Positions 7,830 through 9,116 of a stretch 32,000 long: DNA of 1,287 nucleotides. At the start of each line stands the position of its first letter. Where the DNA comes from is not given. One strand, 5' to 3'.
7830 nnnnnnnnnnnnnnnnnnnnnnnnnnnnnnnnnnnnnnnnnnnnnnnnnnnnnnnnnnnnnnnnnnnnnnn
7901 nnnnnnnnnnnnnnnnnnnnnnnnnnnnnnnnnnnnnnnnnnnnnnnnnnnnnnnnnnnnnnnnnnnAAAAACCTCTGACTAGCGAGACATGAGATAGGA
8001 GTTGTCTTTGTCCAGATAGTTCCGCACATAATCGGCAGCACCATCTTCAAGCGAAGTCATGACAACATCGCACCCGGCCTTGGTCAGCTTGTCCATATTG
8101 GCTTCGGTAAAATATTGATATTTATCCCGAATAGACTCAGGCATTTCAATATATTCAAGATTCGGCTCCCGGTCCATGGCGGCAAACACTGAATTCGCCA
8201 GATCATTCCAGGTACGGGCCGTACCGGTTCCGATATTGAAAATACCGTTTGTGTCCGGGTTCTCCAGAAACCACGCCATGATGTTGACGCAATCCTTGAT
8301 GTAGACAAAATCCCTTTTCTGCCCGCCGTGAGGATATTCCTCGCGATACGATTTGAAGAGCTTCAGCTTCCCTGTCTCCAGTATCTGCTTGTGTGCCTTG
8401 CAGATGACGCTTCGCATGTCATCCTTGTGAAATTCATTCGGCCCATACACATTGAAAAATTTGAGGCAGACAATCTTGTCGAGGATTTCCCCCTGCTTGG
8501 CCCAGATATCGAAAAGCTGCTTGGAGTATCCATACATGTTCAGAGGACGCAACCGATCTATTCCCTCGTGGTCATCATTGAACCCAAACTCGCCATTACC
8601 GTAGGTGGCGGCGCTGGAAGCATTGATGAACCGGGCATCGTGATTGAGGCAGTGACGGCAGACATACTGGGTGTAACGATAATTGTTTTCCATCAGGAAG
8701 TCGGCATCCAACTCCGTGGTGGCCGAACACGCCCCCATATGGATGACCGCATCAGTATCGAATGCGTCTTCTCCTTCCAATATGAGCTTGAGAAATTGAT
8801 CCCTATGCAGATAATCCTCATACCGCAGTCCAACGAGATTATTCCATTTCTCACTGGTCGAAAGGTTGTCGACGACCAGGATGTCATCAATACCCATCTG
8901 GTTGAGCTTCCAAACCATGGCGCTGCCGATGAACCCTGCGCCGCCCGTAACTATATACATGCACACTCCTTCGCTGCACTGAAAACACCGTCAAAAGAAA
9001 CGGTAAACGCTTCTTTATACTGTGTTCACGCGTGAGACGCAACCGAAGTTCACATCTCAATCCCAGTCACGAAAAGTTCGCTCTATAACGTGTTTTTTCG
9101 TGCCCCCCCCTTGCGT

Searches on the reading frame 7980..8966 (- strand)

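Call 17: search_protein_families(library=pfam, proteins=[window:7980-8966:-], max_evalue=0.001)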
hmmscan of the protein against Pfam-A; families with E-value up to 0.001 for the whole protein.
window:7980-8966:- (328 aa): 5 families
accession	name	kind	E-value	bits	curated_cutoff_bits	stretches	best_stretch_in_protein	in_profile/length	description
PF01370.27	Epimerase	-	1.4e-40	139.6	20.9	1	5-246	2-240/240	NAD dependent epimerase/dehydratase family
PF16363.11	GDP_Man_Dehyd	-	2.8e-18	66.9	27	1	5-277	1-279/332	GDP-mannose 4,6 dehydratase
PF01073.25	3Beta_HSD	-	4.2e-10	39.6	22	1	5-202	1-210/280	3-beta hydroxysteroid dehydrogenase/isomerase family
PF04321.23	RmlD_sub_bind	-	1.5e-06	28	27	1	5-268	4-235/287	RmlD substrate binding domain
PF02719.21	Polysacc_synt_2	-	0.0005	19.8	20.2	0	5-34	2-31/293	Polysaccharide biosynthesis protein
